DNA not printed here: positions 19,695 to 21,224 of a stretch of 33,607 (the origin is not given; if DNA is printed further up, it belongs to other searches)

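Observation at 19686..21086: AT-rich 1.4 kb island with a lone SIR2_2-like gene: candidate single-gene NADase defence module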

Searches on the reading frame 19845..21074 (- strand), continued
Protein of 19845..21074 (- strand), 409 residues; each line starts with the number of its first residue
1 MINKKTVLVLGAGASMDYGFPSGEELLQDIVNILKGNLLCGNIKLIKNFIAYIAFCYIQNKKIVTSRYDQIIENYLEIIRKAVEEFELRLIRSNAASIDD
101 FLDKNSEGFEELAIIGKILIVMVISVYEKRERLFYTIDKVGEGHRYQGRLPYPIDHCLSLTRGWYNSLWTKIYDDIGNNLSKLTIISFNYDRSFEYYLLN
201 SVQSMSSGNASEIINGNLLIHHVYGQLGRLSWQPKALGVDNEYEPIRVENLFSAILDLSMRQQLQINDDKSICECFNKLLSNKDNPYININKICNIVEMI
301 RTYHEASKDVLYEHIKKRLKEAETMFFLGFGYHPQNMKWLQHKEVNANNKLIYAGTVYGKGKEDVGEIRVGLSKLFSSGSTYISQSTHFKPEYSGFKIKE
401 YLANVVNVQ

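Call 59: search_solved_structures(query=A3, max_evalue=10, show_alignments=5)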
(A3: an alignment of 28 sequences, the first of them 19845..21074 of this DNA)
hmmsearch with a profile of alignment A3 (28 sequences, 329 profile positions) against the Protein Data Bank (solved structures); distinct sequences matched with E-value up to 10: 7.
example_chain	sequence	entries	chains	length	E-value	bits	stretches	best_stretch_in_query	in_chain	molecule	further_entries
8zsf_D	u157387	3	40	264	0.00014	24.7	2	5-35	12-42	Sir2 family NAD-dependent protein deacetylase | KomC, SIR2 domain protein, NADase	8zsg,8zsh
8zsi_E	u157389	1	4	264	0.0022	20.8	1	5-35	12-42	Sir2 family NAD-dependent protein deacetylase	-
9xvc_H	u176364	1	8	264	0.0041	19.9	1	5-35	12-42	KomC(H146N), a SIR2-domain NADase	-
9v0g_E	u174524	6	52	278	0.26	14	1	10-41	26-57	NAD-dependent protein deacetylase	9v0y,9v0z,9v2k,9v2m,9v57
9v12_i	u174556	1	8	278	0.31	13.7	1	10-41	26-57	NAD-dependent protein deacetylase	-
3myf_A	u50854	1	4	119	0.32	13.7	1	13-68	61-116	Sensor protein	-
3fd2_A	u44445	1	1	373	0.56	12.8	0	133-158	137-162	Site-specific DNA endonuclease I-MsoI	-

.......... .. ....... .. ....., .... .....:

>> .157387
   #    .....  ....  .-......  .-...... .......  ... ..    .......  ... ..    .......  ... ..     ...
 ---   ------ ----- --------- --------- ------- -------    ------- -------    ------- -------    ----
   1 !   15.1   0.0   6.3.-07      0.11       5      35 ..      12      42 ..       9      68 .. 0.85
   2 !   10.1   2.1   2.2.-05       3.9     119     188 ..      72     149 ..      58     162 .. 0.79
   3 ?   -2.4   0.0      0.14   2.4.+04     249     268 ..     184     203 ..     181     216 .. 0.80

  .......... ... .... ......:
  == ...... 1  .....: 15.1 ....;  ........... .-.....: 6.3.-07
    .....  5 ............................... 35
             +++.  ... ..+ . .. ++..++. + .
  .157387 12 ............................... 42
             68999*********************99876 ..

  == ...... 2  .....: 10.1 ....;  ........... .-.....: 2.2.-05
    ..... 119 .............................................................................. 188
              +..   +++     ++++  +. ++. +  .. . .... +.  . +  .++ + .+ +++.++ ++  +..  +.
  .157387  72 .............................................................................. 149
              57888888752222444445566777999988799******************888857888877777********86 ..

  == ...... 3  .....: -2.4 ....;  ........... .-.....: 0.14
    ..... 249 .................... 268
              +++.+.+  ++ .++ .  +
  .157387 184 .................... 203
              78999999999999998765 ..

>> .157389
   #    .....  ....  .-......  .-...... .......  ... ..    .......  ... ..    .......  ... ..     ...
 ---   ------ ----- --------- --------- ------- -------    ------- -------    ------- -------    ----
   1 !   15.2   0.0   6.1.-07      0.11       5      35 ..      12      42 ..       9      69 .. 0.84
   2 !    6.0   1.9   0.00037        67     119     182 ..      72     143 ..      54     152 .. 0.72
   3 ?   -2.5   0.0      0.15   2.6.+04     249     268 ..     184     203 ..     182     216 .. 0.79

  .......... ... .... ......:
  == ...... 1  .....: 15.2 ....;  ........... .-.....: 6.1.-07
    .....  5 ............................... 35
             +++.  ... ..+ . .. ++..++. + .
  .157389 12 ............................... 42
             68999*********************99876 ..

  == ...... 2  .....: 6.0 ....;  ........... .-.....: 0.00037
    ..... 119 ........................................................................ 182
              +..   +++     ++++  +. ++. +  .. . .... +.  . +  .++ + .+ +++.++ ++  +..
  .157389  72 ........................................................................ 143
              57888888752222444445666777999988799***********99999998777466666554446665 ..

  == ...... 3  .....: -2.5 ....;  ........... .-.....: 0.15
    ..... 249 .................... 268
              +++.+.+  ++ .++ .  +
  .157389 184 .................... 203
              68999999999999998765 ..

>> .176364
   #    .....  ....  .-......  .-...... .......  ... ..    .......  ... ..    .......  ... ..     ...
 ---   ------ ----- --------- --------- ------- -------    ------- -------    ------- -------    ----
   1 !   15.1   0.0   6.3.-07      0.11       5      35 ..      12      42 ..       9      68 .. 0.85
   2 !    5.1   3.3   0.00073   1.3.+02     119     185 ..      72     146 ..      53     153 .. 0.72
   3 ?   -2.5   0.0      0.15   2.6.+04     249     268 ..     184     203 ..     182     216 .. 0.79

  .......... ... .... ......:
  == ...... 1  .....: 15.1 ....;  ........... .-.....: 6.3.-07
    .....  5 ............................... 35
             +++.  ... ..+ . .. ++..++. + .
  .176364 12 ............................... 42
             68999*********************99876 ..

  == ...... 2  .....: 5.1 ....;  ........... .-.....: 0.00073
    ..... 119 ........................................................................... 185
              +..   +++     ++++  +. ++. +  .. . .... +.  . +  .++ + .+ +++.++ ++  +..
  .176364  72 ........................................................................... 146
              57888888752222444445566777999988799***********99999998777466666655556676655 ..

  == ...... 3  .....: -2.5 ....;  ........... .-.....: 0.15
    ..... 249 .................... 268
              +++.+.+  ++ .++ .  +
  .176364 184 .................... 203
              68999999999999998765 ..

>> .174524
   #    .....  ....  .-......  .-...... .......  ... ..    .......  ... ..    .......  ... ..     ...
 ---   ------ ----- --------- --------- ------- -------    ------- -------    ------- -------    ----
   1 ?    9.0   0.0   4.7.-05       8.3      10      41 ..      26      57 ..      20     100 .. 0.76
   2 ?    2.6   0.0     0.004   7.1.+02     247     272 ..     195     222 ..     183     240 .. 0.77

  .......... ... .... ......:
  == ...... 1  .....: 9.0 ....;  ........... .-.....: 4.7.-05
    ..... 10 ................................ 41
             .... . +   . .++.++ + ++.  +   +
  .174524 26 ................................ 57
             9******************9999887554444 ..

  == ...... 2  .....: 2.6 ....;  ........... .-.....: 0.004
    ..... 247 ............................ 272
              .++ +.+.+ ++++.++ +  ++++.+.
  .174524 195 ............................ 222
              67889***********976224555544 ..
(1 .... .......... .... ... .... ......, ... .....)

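Call 64: search_protein_families(library=pfam, proteins=[L012:5181-7751:+, L012:9402-9962:+, L012:10011-12635:+, L012:13061-14149:+, L017:4061-7897:+, L017:9228-9986:+, L037:5238-6662:+, L037:904-4008:-, L037:8031-8768:+, L037:10380-13019:+], max_evalue=0.0001)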
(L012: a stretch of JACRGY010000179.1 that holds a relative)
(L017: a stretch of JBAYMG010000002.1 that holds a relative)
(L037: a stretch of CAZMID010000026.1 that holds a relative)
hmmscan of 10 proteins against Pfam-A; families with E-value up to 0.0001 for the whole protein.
L012:5181-7751:+ (857 aa): 5 families
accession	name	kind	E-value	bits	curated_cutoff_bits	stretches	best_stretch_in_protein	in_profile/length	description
PF02384.22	N6_Mtase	-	3.2e-35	122.4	20.4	1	283-574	2-250/311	N-6 DNA Methylase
PF13588.12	HSDR_N_2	-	1.4e-10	41.6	25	1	37-150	7-110/110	Type I restriction enzyme R protein N terminus (HSDR_N)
PF01170.24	UPF0020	-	8.9e-10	39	22.3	1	315-444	19-138/197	RMKL-like, methyltransferase domain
PF07669.17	Eco57I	-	4.1e-08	33.9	25.3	1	411-530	57-165/171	Eco57I restriction-modification methylase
PF20473.4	MmeI_Mtase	-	3e-06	27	27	1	327-395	22-84/259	MmeI, DNA-methyltransferase domain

L012:9402-9962:+ (187 aa): 1 family
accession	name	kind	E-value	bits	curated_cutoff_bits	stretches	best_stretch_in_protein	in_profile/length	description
PF14213.11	DUF4325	-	6.1e-06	26.3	23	1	26-91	1-62/64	STAS-like domain of unknown function (DUF4325)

L012:10011-12635:+ (875 aa): 5 families
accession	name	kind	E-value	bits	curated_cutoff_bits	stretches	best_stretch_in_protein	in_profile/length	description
PF00488.27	MutS_V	-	3.2e-88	295.1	30.2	1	624-811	1-188/188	MutS domain V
PF05192.23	MutS_III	-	4e-45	155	34.1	1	273-571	1-194/194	MutS domain III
PF01624.25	MutS_I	-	8.3e-45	152.1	20.6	1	15-123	1-109/113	MutS domain I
PF05190.23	MutS_IV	-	3.8e-31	107.7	22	1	440-531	1-92/92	MutS family domain IV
PF05188.22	MutS_II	-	1.1e-25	91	25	1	132-255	1-130/133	MutS domain II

L012:13061-14149:+ (363 aa): 2 families
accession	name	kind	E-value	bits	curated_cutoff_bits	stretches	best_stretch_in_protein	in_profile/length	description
PF14720.11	NiFe_hyd_SSU_C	-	1.1e-34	119.1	27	1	230-313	1-80/80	NiFe/NiFeSe hydrogenase small subunit C-terminal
PF01058.29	Oxidored_q6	-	1.4e-26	93.1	27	1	65-210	1-127/128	NADH ubiquinone oxidoreductase, 20 Kd subunit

L017:4061-7897:+ (1279 aa): 1 family
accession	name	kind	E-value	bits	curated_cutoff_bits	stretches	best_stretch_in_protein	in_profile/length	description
PF25199.1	nSTAND_NTPase5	-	2.3e-10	40.9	34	1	181-289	25-134/145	Novel STAND NTPase 5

L017:9228-9986:+ (253 aa): 0 families

L037:5238-6662:+ (475 aa): 2 families
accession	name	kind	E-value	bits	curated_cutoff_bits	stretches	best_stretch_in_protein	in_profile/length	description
PF08843.17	AbiEii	-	1.5e-37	130.2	22.5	1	37-264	8-237/238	Nucleotidyl transferase AbiEii toxin, Type IV TA system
PF13280.12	WYL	-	6.5e-06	26.5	21.8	1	311-372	4-70/70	WYL domain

L037:904-4008:- (1035 aa): 0 families

L037:8031-8768:+ (246 aa): 0 families

L037:10380-13019:+ (880 aa): 1 family
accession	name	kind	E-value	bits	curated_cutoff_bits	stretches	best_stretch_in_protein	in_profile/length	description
PF00293.34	NUDIX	-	9e-05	22.9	21.1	0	165-265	3-97/134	NUDIX domain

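Call 65: search_protein_representatives(alignment_id=A3)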
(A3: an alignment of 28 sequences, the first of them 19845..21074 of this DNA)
Query: 28 sequences, 329 profile positions. Proteins with E-value up to 0.001 (for the whole library): 12288; up to 1e-10: 9705; up to 1e-30: 6866. The best 150 are listed.
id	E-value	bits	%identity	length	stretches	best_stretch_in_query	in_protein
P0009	6.3e-100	351.2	-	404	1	1-328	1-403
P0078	1.1e-96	340.7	-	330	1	1-326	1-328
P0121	4.1e-94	332.1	-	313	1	1-324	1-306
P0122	1.8e-93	330.0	-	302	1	1-324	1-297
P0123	7.3e-93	328.0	-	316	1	1-327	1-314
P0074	6.8e-92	324.8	-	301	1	1-327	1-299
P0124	1.1e-90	320.8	-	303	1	1-326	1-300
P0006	1.8e-90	320.2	-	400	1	1-326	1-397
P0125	2.4e-90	319.7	-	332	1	1-328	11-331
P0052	3.8e-90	319.1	-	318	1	1-328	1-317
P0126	1.9e-89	316.8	-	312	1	1-325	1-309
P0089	2.5e-89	316.4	-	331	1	1-328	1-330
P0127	2.6e-89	316.3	-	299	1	2-324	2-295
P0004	2.3e-88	313.3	-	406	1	1-328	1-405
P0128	2.8e-88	313.0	-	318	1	1-326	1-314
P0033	3.3e-88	312.7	-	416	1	4-327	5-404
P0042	3.6e-84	299.5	-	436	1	3-328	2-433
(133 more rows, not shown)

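Call 76: fold_search(model_id=the predicted structure, library=viral)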
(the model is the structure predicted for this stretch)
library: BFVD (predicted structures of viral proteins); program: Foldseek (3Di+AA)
matches with E <= 10: 173; with E <= 0.001: 0
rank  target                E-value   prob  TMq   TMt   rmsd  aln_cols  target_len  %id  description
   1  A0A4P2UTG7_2          2.4e-01  0.04  0.10  0.05  32.8       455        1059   11  RNA-directed RNA polymerase [Zhuye pepper nucleorhabdovirus]
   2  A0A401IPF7            3.1e-01  0.07  0.12  0.11  27.2       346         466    9  Wsv308-like protein [Metapenaeus ensis nimavirus]
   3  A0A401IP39            3.1e-01  0.06  0.11  0.10  26.6       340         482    8  Wsv308-like protein [Hemigrapsus takanoi nimavirus]
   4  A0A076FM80            4.6e-01  0.10  0.12  0.20  17.6       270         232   15  Uncharacterized protein [Aureococcus anophagefferens virus]
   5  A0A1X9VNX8            1.0e+00  0.04  0.11  0.08  16.9       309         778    9  Putative zinc finger domain-containing protein [Mimivirus AB-566-O17]
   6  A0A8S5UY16            1.0e+00  0.03  0.13  0.12  25.6       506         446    6  Recombination ATPase helicase [Siphoviridae sp. ctjKY6]
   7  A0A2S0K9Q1            1.1e+00  0.03  0.12  0.13  19.0       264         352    9  (no name in the UniProt tables at hand)
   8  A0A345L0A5            1.2e+00  0.08  0.14  0.20  10.7       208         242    8  (no name in the UniProt tables at hand)
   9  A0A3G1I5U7            1.2e+00  0.06  0.09  0.12  17.4       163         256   10  (no name in the UniProt tables at hand)
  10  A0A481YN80            1.3e+00  0.11  0.12  0.29   8.0       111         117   14  Uncharacterized protein [Pithovirus LCDPAC01]
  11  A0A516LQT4            1.4e+00  0.08  0.13  0.09  18.4       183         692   12  (no name in the UniProt tables at hand)
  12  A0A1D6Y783            1.4e+00  0.04  0.14  0.11  21.4       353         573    8  (no name in the UniProt tables at hand)
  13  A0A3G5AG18            1.4e+00  0.02  0.12  0.07  26.6       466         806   11  Putative WcaK-like polysaccharide pyruvyl transferase [Satyrvirus sp.]
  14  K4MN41                1.7e+00  0.08  0.11  0.21  12.0       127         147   13  Uncharacterized protein [Escherichia phage IME11]
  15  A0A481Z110            1.7e+00  0.01  0.10  0.07  24.1       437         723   10  Acetyltransferase (GNAT) family protein (Fragment) [Mimivirus LCMiAC01]
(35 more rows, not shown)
